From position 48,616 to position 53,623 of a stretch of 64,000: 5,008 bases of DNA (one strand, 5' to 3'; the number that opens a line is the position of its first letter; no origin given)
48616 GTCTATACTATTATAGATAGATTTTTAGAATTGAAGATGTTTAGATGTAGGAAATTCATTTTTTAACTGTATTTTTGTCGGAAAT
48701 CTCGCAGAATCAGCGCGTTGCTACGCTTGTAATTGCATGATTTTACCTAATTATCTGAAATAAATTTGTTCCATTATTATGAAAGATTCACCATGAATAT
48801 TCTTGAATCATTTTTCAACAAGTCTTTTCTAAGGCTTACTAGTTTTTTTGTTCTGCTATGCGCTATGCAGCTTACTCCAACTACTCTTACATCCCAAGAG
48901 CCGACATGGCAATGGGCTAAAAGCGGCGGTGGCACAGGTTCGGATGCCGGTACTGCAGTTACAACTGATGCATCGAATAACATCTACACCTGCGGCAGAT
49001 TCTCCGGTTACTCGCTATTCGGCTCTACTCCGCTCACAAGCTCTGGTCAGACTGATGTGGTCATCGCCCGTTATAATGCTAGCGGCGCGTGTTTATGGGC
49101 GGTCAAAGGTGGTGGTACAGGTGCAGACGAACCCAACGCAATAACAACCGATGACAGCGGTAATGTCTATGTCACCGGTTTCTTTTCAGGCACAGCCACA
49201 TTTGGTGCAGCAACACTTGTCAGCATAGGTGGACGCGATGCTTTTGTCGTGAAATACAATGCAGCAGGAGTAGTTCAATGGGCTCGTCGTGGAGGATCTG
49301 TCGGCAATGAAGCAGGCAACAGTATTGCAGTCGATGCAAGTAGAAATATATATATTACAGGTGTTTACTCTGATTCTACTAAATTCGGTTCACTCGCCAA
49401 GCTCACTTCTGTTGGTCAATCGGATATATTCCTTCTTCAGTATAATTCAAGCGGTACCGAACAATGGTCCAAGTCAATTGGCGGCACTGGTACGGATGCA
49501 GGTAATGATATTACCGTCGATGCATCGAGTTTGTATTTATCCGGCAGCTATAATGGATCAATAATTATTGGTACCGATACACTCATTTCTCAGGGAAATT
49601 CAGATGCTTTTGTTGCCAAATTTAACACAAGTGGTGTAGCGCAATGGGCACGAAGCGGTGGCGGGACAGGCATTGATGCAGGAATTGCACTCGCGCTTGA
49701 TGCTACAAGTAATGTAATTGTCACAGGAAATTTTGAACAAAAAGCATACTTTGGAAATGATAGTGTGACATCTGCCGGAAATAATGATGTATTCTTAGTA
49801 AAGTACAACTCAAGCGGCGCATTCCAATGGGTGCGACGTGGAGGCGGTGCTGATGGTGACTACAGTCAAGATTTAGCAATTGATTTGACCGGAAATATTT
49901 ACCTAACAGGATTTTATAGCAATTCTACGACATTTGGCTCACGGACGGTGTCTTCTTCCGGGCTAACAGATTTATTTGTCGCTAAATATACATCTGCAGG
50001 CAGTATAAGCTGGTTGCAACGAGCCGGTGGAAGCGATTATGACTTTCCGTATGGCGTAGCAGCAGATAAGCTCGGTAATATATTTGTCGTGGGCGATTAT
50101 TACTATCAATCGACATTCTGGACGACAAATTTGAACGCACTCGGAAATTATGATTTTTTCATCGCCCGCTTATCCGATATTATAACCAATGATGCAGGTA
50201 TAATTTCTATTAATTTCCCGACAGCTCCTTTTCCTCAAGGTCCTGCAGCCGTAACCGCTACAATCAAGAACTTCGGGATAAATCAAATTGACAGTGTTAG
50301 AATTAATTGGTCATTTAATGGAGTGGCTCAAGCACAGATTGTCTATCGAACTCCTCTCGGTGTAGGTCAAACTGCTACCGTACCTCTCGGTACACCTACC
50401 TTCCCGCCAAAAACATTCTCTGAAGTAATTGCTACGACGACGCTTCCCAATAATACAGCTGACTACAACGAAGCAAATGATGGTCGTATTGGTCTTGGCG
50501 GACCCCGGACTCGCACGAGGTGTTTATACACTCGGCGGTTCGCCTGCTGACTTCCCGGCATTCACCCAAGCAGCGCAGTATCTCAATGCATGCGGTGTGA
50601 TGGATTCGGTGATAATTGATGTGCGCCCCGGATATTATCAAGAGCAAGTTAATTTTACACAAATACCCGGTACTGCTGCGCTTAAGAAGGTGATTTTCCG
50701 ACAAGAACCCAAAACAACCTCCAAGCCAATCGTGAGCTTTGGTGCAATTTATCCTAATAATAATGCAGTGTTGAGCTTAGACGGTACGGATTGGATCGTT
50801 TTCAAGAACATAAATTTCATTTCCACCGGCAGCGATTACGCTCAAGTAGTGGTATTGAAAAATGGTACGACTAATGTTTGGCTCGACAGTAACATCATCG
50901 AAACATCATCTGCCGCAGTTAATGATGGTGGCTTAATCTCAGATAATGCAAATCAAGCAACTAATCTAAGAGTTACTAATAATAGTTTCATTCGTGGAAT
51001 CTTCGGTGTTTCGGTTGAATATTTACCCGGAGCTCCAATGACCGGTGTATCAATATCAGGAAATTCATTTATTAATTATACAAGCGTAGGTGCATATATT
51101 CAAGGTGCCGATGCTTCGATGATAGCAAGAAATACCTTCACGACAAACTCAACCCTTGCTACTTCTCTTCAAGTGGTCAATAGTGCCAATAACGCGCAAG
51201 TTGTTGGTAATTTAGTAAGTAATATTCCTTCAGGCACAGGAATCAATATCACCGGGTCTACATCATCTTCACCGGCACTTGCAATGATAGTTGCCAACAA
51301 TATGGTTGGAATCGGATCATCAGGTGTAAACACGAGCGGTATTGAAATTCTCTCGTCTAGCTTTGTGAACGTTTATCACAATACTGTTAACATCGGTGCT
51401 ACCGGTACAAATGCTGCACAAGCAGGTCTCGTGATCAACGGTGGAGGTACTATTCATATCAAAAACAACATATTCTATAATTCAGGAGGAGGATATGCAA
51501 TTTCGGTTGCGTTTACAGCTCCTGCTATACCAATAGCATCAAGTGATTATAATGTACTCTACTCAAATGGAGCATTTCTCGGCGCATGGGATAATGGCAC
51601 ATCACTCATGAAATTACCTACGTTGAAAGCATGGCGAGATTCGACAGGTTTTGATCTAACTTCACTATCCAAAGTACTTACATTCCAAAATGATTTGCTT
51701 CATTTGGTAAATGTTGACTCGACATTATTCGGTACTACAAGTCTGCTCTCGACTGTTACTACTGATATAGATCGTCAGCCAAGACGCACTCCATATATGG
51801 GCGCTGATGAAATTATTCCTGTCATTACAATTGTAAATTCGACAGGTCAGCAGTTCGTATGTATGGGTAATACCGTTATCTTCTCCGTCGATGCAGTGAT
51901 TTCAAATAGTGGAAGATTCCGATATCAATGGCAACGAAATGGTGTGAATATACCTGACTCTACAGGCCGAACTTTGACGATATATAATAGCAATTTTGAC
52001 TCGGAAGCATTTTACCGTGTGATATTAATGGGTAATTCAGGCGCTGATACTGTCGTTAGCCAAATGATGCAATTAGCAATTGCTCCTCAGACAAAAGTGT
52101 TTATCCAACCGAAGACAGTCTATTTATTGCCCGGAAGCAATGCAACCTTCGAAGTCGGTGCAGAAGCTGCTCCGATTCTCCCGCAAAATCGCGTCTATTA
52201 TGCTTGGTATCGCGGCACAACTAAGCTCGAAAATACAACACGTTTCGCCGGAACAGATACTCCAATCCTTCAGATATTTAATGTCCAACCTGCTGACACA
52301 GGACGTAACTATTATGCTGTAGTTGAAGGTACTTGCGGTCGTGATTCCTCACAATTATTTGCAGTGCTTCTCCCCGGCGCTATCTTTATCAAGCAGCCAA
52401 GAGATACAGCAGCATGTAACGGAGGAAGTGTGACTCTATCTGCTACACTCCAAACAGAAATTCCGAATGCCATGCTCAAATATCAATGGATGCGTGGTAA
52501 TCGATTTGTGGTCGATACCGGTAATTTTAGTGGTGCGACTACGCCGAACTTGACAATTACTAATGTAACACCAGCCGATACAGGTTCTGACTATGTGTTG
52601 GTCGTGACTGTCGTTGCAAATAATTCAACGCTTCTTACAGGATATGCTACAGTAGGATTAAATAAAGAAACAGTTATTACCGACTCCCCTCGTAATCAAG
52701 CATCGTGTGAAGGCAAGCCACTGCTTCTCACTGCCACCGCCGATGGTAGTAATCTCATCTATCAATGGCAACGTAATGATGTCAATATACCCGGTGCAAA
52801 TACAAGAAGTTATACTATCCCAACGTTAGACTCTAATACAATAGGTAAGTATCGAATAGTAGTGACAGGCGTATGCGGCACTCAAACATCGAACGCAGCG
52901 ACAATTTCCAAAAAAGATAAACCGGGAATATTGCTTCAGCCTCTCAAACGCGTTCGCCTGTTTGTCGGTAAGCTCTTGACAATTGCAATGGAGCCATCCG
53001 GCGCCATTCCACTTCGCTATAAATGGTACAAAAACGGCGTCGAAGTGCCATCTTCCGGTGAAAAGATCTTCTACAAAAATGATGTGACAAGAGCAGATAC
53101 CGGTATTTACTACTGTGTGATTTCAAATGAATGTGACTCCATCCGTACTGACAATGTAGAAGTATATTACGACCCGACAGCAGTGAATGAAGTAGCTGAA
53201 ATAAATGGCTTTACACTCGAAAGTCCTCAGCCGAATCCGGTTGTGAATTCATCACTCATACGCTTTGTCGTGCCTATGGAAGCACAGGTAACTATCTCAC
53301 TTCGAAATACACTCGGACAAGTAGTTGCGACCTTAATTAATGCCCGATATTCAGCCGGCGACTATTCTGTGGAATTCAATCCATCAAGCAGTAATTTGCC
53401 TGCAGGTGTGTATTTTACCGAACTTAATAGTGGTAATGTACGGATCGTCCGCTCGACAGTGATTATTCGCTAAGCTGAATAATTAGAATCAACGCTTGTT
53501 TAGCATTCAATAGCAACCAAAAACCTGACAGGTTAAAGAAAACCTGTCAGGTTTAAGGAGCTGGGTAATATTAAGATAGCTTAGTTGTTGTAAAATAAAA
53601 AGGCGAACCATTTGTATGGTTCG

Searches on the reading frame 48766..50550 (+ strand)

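Call 60: search_protein_families(library=pfam, proteins=[window:48766-50550:+], max_evalue=0.001)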
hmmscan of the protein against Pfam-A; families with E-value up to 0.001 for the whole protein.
window:48766-50550:+ (594 aa): 2 families
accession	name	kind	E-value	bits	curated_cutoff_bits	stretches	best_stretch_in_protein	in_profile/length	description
PF06739.17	SBBP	-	4.6e-21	74.9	20.5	3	416-444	2-31/38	Beta-propeller repeat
PF17164.10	DUF5122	-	2.8e-05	24.7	27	0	263-290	3-30/36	Domain of unknown function (DUF5122) beta-propeller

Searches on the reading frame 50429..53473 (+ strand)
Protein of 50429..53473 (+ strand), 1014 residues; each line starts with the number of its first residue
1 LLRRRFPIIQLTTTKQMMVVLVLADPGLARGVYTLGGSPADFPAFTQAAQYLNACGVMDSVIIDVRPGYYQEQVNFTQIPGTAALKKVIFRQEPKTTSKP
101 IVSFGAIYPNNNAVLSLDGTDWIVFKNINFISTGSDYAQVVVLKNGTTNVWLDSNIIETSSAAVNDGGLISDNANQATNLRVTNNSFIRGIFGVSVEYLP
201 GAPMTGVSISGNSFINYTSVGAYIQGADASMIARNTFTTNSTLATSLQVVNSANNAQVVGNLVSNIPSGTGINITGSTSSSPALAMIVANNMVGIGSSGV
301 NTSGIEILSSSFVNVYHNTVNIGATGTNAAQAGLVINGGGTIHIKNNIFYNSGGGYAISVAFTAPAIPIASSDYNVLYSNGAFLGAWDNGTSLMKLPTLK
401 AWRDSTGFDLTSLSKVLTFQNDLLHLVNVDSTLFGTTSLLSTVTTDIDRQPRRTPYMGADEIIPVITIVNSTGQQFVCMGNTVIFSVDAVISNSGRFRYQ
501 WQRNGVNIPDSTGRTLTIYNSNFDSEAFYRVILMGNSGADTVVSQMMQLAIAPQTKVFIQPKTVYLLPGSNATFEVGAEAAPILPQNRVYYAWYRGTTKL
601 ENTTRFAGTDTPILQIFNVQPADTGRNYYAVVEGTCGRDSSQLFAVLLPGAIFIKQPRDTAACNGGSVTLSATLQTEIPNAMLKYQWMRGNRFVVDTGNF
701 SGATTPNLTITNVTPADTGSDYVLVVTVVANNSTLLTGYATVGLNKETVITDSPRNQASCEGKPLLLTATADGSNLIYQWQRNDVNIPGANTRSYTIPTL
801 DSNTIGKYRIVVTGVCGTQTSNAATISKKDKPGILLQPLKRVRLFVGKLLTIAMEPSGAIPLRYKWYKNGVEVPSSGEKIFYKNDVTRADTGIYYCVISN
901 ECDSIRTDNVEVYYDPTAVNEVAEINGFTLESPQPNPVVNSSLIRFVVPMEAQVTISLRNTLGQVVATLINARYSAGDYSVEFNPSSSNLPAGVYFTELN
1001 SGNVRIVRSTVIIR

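Call 60: search_protein_families(library=pfam, proteins=[window:50429-53473:+], max_evalue=0.001)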
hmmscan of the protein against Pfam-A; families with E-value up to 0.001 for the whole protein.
window:50429-53473:+ (1014 aa): 8 families
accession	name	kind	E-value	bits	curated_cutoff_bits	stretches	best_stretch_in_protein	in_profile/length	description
PF13927.12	Ig_3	-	1.4e-27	96.4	30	1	831-900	1-78/78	Immunoglobulin domain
PF13895.12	Ig_2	-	1.5e-14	54.4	27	1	861-911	28-76/79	Immunoglobulin domain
PF07679.22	I-set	-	1.2e-13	51.3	23.7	0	837-904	5-81/90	Immunoglobulin I-set domain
PF19081.6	Ig_7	-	3.2e-06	27.8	27.3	0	755-825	8-79/84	Ig-like domain CHU_C associated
PF07686.23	V-set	-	3.7e-06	27.5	26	0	656-720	2-87/109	Immunoglobulin V-set domain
PF18962.6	Por_Secre_tail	-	1.3e-05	25.8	27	1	935-1012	3-74/75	Secretion system C-terminal sorting domain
PF00047.31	ig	-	2.9e-05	24.7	21.8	0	884-901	56-73/81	Immunoglobulin domain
PF22352.2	K319L-like_PKD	-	0.0002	21.8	27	0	667-734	13-74/84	K319L-like, PKD domain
